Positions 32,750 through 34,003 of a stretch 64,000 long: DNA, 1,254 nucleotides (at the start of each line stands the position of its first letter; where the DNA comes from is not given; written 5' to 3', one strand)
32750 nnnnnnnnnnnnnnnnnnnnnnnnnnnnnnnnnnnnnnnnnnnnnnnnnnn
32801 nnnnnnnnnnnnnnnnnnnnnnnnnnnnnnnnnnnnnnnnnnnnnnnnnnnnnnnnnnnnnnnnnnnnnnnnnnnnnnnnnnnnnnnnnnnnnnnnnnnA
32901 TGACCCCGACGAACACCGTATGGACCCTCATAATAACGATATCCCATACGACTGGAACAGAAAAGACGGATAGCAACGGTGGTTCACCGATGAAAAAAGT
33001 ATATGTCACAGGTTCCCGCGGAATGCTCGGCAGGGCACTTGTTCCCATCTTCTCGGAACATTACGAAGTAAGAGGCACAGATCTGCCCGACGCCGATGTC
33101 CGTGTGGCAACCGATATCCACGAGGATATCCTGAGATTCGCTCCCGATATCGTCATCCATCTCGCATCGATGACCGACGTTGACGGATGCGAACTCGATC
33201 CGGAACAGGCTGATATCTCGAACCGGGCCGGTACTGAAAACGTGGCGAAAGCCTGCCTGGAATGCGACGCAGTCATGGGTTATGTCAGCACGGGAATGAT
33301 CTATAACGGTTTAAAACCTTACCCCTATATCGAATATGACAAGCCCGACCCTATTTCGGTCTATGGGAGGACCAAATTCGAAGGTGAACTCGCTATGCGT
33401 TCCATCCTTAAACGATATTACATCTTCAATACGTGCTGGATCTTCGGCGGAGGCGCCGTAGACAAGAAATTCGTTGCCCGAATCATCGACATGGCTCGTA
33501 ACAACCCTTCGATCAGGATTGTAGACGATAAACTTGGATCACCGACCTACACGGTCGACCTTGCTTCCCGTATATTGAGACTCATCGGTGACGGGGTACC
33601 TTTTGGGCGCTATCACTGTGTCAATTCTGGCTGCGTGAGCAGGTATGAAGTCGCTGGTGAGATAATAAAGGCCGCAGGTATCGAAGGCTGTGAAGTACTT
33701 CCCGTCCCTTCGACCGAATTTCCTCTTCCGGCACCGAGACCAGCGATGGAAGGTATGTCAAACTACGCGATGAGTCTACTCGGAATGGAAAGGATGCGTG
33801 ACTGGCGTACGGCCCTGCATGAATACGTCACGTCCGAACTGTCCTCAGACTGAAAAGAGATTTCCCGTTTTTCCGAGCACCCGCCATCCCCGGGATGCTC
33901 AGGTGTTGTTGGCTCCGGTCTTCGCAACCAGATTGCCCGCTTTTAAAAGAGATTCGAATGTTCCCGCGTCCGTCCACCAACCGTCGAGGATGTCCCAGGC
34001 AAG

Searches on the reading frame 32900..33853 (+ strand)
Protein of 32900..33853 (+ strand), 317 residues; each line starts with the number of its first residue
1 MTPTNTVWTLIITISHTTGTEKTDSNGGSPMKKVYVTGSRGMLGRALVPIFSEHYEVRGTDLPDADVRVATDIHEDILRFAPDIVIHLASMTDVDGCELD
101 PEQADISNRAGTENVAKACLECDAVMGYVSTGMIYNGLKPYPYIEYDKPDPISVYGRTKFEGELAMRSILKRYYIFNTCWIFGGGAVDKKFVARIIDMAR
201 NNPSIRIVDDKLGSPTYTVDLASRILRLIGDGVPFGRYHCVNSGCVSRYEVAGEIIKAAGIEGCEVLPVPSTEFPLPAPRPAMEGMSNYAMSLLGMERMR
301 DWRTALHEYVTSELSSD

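Call 31: search_protein_families(library=pfam, proteins=[window:32900-33853:+], max_evalue=0.001)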
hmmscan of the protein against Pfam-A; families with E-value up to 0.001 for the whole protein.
window:32900-33853:+ (317 aa): 5 families
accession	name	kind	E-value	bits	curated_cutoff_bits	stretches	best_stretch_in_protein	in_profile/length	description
PF04321.23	RmlD_sub_bind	-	9.3e-71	238.7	27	1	33-312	2-284/287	RmlD substrate binding domain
PF01370.27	Epimerase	-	3.3e-18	66.4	20.9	1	34-210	1-204/240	NAD dependent epimerase/dehydratase family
PF16363.11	GDP_Man_Dehyd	-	9e-07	29.1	27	1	61-180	55-178/332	GDP-mannose 4,6 dehydratase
PF02719.21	Polysacc_synt_2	-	1.3e-06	28.2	20.2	1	65-124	61-120/293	Polysaccharide biosynthesis protein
PF01073.25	3Beta_HSD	-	4.3e-06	26.4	22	1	65-131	52-116/280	3-beta hydroxysteroid dehydrogenase/isomerase family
